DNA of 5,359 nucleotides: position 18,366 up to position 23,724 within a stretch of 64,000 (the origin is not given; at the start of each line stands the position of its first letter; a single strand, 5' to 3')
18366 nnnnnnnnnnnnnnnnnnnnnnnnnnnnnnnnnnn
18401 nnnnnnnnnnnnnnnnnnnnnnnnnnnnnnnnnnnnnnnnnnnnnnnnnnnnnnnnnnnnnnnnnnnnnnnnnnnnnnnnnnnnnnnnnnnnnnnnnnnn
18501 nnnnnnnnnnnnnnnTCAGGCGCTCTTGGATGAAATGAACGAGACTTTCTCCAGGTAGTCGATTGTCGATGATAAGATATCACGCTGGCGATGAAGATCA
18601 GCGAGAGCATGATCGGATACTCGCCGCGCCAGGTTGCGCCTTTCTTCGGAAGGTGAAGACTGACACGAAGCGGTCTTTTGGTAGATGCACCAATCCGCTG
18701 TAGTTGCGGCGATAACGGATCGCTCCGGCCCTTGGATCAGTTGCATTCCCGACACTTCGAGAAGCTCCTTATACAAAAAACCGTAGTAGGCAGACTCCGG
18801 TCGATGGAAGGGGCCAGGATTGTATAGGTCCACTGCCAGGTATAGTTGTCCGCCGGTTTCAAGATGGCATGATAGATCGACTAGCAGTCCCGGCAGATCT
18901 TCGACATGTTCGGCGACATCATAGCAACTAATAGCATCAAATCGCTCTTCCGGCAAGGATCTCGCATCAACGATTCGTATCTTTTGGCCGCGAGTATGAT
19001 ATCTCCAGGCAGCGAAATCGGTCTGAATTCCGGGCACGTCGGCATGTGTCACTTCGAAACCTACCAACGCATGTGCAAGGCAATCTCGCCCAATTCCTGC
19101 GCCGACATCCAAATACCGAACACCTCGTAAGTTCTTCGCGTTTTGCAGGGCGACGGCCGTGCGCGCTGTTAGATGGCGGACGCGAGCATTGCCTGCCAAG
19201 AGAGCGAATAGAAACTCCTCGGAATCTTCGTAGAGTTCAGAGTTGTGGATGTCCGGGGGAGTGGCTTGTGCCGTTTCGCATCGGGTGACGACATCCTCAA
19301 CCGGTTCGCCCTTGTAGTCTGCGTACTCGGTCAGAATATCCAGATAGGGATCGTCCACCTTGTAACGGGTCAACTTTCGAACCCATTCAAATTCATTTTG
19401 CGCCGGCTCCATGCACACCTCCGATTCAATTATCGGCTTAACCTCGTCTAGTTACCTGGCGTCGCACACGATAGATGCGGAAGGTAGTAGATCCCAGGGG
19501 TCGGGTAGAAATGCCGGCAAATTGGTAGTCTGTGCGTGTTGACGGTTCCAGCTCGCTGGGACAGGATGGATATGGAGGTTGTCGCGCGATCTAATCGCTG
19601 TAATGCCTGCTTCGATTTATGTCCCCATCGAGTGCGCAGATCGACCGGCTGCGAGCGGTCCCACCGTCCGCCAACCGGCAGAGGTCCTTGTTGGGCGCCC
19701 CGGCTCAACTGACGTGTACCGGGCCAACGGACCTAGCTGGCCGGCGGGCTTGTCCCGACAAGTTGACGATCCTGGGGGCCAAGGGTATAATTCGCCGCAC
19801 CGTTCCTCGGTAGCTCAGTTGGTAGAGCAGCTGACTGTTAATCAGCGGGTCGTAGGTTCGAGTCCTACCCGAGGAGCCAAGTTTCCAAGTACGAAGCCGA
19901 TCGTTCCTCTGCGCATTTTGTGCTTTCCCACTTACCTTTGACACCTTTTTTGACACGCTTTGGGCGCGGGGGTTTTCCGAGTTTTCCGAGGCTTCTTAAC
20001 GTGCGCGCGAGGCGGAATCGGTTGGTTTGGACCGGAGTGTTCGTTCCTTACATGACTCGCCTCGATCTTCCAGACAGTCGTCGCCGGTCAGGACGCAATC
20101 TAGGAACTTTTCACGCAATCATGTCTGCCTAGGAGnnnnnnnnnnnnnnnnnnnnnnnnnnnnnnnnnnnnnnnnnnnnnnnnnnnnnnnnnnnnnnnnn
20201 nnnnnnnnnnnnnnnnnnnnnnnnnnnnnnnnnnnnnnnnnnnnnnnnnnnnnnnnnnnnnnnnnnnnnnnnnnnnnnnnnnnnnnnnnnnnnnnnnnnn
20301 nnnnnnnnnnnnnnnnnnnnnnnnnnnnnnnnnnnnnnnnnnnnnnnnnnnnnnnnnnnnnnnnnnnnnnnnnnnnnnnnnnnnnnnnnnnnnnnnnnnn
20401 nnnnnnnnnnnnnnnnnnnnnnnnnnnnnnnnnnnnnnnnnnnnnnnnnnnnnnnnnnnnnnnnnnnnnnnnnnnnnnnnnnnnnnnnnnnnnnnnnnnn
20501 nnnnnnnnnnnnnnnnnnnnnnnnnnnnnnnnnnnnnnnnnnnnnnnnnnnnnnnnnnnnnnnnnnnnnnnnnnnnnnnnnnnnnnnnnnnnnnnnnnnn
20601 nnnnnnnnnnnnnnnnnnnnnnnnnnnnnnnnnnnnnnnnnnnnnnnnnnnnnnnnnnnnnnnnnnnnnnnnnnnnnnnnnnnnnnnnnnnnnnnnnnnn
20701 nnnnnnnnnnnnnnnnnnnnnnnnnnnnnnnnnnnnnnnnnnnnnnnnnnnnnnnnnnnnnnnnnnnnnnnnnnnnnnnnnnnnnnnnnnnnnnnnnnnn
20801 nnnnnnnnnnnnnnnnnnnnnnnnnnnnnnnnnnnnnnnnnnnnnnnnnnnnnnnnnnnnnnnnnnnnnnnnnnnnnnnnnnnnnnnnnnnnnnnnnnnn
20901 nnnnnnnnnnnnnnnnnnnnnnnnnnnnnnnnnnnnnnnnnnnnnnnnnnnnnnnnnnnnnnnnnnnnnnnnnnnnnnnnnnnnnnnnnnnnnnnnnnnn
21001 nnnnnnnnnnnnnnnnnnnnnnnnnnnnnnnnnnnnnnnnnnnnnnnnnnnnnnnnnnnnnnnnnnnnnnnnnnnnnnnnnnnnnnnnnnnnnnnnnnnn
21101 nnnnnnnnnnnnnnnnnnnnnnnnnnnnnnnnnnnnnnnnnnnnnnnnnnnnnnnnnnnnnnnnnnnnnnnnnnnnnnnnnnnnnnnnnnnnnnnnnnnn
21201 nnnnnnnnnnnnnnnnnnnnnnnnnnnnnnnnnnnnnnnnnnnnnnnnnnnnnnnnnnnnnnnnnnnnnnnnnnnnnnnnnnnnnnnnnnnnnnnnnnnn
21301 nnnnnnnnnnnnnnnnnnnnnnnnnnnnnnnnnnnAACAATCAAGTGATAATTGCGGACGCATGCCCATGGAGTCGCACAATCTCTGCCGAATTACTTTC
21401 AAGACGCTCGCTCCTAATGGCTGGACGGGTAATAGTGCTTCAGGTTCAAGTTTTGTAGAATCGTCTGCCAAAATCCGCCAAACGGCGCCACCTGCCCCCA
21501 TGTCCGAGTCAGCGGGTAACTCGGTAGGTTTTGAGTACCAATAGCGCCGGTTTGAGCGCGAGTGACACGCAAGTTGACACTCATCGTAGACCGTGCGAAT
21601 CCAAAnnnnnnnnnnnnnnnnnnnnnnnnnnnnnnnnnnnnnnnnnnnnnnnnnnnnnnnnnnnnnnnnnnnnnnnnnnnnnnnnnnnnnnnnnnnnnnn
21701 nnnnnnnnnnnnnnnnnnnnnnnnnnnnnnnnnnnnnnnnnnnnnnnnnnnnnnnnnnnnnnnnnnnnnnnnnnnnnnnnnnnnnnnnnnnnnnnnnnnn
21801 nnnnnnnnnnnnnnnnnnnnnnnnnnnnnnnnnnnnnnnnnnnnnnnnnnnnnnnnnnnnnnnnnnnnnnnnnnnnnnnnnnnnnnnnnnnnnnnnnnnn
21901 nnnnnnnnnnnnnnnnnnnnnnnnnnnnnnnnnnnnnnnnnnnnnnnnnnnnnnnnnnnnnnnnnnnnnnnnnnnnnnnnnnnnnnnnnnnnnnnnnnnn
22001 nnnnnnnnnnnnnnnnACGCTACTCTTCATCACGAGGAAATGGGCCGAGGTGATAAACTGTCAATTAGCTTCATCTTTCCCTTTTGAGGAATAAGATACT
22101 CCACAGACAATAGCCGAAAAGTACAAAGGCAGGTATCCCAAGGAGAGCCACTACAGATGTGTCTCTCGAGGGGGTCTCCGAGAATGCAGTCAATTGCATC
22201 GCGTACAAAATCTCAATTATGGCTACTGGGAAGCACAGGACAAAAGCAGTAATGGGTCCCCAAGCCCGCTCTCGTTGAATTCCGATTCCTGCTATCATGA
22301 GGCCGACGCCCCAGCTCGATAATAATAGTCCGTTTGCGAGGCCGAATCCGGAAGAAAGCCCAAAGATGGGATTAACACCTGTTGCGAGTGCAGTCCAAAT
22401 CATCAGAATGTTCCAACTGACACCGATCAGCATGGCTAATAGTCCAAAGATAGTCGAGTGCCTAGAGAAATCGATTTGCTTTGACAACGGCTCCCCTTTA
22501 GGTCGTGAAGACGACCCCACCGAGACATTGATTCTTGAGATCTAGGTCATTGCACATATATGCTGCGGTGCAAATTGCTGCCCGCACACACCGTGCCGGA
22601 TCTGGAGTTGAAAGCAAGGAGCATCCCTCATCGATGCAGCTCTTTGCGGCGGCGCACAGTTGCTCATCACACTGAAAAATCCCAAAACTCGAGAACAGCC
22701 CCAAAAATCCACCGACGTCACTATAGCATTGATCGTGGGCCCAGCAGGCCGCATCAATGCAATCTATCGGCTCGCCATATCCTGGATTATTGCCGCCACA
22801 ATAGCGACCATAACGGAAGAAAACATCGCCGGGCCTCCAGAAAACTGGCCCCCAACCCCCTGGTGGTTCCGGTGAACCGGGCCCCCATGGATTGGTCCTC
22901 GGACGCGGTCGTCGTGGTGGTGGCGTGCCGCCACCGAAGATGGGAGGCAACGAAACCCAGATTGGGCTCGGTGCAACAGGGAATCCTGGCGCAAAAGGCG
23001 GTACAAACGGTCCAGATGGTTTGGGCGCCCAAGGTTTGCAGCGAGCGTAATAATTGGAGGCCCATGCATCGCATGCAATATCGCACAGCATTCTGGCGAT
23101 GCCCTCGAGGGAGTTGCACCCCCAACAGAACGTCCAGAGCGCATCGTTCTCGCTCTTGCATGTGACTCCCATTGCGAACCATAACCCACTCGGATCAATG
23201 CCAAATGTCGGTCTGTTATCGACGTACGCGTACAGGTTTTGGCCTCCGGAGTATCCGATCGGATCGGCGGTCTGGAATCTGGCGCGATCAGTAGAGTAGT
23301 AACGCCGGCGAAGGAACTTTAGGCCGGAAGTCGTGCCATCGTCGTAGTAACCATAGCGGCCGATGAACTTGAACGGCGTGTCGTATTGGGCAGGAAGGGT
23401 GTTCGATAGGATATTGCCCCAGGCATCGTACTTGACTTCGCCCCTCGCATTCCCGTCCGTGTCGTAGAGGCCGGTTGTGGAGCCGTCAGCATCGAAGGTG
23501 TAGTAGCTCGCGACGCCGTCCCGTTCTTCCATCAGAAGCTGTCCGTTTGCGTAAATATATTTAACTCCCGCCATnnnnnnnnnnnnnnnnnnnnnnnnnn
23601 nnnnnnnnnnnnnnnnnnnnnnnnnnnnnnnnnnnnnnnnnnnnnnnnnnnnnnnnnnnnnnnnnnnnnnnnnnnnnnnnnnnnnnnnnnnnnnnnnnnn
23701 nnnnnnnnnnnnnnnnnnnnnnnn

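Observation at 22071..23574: Stand-alone Rhs tip with a secreted-phospholipase-A2-like catalytic motif and a 4-TM immunity candidate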

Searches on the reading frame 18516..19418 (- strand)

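Call 21: search_protein_families(library=ncbifam, proteins=[window:18516-19418:-], max_evalue=0.01)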
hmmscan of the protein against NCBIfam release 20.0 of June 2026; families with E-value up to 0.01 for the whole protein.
window:18516-19418:- (300 aa): 3 families
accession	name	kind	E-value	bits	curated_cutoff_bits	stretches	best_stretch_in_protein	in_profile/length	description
TIGR01983.1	UbiG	equivalog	1.3e-09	37.7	102.95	1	79-195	29-152/228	bifunctional 2-polyprenyl-6-hydroxyphenol methylase/3-demethylubiquinol 3-O-methyltransferase UbiG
TIGR02021.1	BchM-ChlM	equivalog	0.0023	17.4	158.9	1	88-171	45-130/218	magnesium protoporphyrin IX methyltransferase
NF008992.0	PRK12335.1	equivalog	0.0026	17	303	1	90-128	114-152/289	SAM-dependent methyltransferase TehB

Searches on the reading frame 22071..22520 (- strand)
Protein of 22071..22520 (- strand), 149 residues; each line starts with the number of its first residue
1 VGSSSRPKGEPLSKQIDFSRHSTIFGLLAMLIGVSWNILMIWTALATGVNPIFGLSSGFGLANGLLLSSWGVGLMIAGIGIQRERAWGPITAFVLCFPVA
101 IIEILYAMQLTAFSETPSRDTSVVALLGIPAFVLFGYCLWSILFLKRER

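Call 3: search_protein_families(library=pfam, proteins=[window:22071-22520:-], max_evalue=1)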
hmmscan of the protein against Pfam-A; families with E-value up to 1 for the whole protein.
window:22071-22520:- (149 aa): 0 families

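Call 21: search_protein_families(library=ncbifam, proteins=[window:22071-22520:-], max_evalue=0.01)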
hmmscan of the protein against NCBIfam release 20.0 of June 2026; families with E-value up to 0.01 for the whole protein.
window:22071-22520:- (149 aa): 0 families

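Call 43: find_homologous_proteins(query=window:22074-22520:-, max_evalue=0.01)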
Query window:22074-22520:- (149 aa): 1 proteins with E <= 0.01 among 301 candidates.
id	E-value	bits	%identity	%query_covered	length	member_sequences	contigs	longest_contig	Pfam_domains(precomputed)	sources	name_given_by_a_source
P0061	2.6e-70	253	100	81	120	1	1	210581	-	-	-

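Call 75: predict_structure(protein=window:22074-22520:-)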
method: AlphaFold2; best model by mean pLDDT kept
length: 149 residues; sequences in the alignment: 1
mean_pLDDT: 61.7   pTM: 0.41
mean pLDDT of the five models: 61.7, 57.6, 57.1, 55.0, 52.3
residues with pLDDT >= 90: 0; 70-90: 9; 50-70: 128; < 50: 12
segments of 3 or more residues with pLDDT < 50: 48-55
pLDDT, mean of each block of 10 residues (from residue 1): 58 56 67 65 57 47 61 64 61 67 68 66 64 66 59
secondary structure, 60 per line:
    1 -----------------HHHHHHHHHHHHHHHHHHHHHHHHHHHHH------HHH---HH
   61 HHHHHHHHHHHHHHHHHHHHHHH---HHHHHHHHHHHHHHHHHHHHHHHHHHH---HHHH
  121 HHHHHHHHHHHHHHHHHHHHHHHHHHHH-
elements in order: H18-46 H59-83 H87-113 H117-148

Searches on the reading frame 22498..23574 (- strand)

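Call 3: search_protein_families(library=pfam, proteins=[window:22498-23574:-], max_evalue=1)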
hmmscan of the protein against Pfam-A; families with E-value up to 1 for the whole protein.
window:22498-23574:- (358 aa): 3 families
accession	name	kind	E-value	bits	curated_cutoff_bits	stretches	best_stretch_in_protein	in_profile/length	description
PF00068.24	Phospholip_A2_1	-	0.0016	19.4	32.1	1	252-287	20-53/110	Phospholipase A2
PF08398.15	Phospholip_A2_4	-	0.017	15.8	23.9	1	257-286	9-39/80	Phospholipase A2-like domain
PF03527.20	RHS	-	0.019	15.3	27.9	1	24-57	3-36/38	RHS protein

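Call 21: search_protein_families(library=ncbifam, proteins=[window:22498-23574:-], max_evalue=0.01)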
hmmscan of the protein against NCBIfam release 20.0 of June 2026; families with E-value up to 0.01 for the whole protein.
window:22498-23574:- (358 aa): 2 families
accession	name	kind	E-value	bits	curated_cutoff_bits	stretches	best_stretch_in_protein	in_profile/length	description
TIGR03696.1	Rhs_assc_core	domain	1.7e-14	54.1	32.5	1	49-131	1-76/76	RHS repeat-associated core domain-containing protein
NF041261.1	RHS_core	equivalog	5.6e-13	47.6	2000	1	23-131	1158-1261/1261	RHS element core protein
